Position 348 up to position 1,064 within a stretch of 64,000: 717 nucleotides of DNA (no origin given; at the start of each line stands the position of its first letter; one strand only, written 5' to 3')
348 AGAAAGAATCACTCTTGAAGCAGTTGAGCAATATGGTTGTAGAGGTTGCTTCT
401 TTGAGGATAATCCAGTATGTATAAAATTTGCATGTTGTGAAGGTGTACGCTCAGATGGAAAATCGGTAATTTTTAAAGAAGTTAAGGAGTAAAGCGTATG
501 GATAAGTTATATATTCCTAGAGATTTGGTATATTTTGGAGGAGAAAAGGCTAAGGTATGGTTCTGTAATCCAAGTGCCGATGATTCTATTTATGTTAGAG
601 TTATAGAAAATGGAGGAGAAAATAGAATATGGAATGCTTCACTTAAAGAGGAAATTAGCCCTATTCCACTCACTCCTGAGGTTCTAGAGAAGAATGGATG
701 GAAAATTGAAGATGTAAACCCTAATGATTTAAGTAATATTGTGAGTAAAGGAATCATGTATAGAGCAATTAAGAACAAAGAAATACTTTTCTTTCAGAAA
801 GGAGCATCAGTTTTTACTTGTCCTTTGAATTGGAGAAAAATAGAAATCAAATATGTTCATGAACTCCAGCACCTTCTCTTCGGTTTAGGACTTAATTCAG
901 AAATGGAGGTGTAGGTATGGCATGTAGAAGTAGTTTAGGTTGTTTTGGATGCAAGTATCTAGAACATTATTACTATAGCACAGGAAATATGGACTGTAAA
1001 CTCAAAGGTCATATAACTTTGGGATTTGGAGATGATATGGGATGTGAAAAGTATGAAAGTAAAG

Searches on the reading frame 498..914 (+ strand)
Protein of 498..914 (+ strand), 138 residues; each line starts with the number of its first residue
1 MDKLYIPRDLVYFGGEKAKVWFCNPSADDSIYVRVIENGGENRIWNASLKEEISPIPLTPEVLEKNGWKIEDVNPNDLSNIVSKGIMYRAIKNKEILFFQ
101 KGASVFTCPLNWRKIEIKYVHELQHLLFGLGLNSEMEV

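Call 38: find_related_loci(query=window:498-914:+, collection=viral_contigs, flank=10000)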
Query window:498-914:+ (138 aa) in viral_contigs; peptide patterns used: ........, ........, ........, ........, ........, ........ (x = any residue, [..] = any of these).
109 stretches matched a pattern; 83 encode a relative of the query (tblastn E <= 1e-3); the best 80 are kept; 79 distinct loci.
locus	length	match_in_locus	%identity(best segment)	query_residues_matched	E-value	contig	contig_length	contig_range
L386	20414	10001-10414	95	1-138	4e-86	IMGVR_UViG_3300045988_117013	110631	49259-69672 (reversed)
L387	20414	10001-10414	93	1-138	1e-84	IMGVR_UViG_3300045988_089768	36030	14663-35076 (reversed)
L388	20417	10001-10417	91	1-138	2e-82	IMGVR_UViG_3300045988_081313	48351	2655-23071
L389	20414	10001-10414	66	1-138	6e-53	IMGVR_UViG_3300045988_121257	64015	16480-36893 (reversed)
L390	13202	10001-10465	35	1-138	1e-17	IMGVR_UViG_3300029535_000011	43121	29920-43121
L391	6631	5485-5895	34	1-138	5e-17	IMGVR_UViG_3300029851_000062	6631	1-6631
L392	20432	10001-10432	34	1-138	6e-17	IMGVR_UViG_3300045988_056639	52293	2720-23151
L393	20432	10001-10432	34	1-138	6e-17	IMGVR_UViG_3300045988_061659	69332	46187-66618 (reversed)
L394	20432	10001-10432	34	1-138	6e-17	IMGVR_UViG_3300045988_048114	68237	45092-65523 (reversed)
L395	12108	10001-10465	36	1-138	1e-16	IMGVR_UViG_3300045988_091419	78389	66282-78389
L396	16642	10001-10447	36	1-138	2e-16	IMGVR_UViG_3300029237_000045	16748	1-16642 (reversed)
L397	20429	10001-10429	36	1-138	2e-16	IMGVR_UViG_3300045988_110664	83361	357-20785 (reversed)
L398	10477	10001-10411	41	1-138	3e-16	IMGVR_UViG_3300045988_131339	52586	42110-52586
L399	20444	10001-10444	37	1-138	2e-15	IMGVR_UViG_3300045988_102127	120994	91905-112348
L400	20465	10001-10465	37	1-138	3e-15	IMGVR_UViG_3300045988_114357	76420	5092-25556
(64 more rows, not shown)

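Call 41: search_protein_families(library=pfam, proteins=[L388:852-1433:+, L388:1417-2175:+, L388:2195-2716:+, L388:2802-3116:+, L388:3088-5088:+, L388:5566-6468:+, L388:6607-7194:+, L388:7205-7636:+, L388:7658-8149:+, L388:8034-8717:+], max_evalue=0.01)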
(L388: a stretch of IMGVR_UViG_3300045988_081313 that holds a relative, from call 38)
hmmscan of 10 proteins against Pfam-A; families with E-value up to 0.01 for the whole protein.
L388:852-1433:+ (193 aa): 1 family
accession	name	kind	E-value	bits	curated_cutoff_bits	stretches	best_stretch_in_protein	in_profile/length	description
PF05766.18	NinG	-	9.6e-14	52.1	25.4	1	27-184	39-191/193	Bacteriophage Lambda NinG protein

L388:1417-2175:+ (252 aa): 2 families
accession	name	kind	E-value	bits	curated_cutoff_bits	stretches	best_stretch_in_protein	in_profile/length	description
PF03374.19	ANT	-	2.7e-31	108.6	25.3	1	141-243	3-107/108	Phage antirepressor protein KilAC domain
PF09669.15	Phage_pRha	-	1.5e-20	73.9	29.9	1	13-94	1-90/91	Phage regulatory protein Rha (Phage_pRha)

L388:2195-2716:+ (173 aa): 1 family
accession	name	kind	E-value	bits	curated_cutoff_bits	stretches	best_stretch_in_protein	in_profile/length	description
PF00692.24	dUTPase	-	1.1e-10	41.8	22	1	18-83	5-71/129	dUTPase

L388:2802-3116:+ (104 aa): 0 families

L388:3088-5088:+ (666 aa): 10 families
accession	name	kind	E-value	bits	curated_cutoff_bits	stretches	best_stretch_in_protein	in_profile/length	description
PF13476.12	AAA_23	-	2.3e-05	25.5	27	0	9-304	2-177/201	AAA domain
PF02463.25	SMC_N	-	6.8e-05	22.8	40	1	7-51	3-49/220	RecF/RecN/SMC N terminal domain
PF13555.12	AAA_29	-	0.00066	19.8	27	1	9-54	4-50/61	P-loop containing region of AAA domain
PF13514.12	AAA_27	-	0.00067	19.7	22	1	6-55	3-55/206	AAA domain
PF08663.15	HalX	-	0.00086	20.1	23.2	1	457-492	31-66/68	HalX domain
PF13175.12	AAA_15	-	0.0019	18.3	32.1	0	7-546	4-260/374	AAA ATPase domain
PF00170.26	bZIP_1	-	0.002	18.7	27.6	1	380-423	15-58/64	bZIP transcription factor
PF04310.18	MukB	-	0.0034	17.6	23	0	5-51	5-51/226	MukB N-terminal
PF03961.19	FapA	-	0.0077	16.3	31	1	318-432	138-238/272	Flagellar Assembly Protein A beta solenoid domain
PF20720.3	nSTAND3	-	0.0079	16.3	27.2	0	29-86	20-72/155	Novel STAND NTPase 3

L388:5566-6468:+ (300 aa): 1 family
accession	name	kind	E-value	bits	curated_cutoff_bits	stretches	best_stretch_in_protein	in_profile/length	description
PF03837.19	RecT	-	1.3e-37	129.7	24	1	45-260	3-192/198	RecT family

L388:6607-7194:+ (195 aa): 0 families

L388:7205-7636:+ (143 aa): 0 families

L388:7658-8149:+ (163 aa): 0 families

L388:8034-8717:+ (227 aa): 0 families

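Call 72: search_protein_families(library=phrogs, proteins=[L388:7205-7636:+, L388:7658-8149:+, L388:8034-8717:+, L388:8741-9130:+, L388:1417-2175:+], max_evalue=0.01)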
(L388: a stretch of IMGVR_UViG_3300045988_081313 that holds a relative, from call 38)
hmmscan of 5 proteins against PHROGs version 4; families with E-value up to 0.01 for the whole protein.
L388:7205-7636:+ (143 aa): 1 family
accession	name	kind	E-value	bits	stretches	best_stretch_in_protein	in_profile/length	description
phrog_72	-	DNA, RNA and nucleotide metabolism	0.00034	21.8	1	20-129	34-152/161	NinB/ Orf homologous recombination mediator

L388:7658-8149:+ (163 aa): 4 families
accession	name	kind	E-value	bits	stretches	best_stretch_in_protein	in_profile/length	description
phrog_270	-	DNA, RNA and nucleotide metabolism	1.7e-15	58.3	1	60-148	169-264/383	replication initiation protein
phrog_9474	-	DNA, RNA and nucleotide metabolism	1.2e-09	39.1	1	60-148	169-263/288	replication initiation protein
phrog_9327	-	DNA, RNA and nucleotide metabolism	9.7e-07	29.7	1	44-140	148-248/276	primosomal protein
phrog_35156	-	unknown function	0.0019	19.2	1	69-131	86-150/154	-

L388:8034-8717:+ (227 aa): 1 family
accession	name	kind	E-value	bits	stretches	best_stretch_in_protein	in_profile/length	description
phrog_29547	-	unknown function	6.7e-05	23.6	1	66-173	25-131/212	-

L388:8741-9130:+ (129 aa): 0 families

L388:1417-2175:+ (252 aa): 16 families
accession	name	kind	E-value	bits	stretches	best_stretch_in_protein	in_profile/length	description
phrog_63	-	transcription regulation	1.9e-61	209.7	1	9-252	128-366/431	anti-repressor Ant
phrog_130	-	transcription regulation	1.8e-31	110.7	1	108-251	279-418/480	anti-repressor Ant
phrog_25289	-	unknown function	2.1e-27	96.2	1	178-252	1-75/79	-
phrog_10324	-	transcription regulation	2e-16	61.5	1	10-98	3-95/205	anti-repressor Ant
phrog_8235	-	transcription regulation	1.2e-15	58.8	1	6-96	6-104/219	anti-repressor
phrog_373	-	transcription regulation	1.7e-14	54.9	1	12-147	99-239/373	anti-repressor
phrog_2657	-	transcription regulation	2.2e-13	51.1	1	12-111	23-116/243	transcriptional regulator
phrog_518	-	transcription regulation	3.4e-12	47.4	1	13-82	24-92/268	Rha-like transcriptional regulator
phrog_1726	-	transcription regulation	4.9e-11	43.9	1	8-176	13-207/264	anti-repressor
phrog_995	-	transcription regulation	4.8e-08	33.8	1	13-66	121-173/307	transcriptional regulator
phrog_4936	-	transcription regulation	5.1e-08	34.1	1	8-133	10-161/257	transcriptional regulator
phrog_821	-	transcription regulation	1.7e-06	28.8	1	13-79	164-229/324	transcriptional regulator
phrog_18886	-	unknown function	2e-06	28.4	1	13-82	19-91/269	-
phrog_9438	-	transcription regulation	8.6e-05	23.4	1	141-245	4-115/121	anti-repressor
phrog_15204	-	transcription regulation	0.0006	20.5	1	14-48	38-71/79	anti-repressor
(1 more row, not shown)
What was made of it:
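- In a close relative it encodes a Rha/KilAC regulator and several unknown proteins that could be the factor instead (calls 41, 72).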
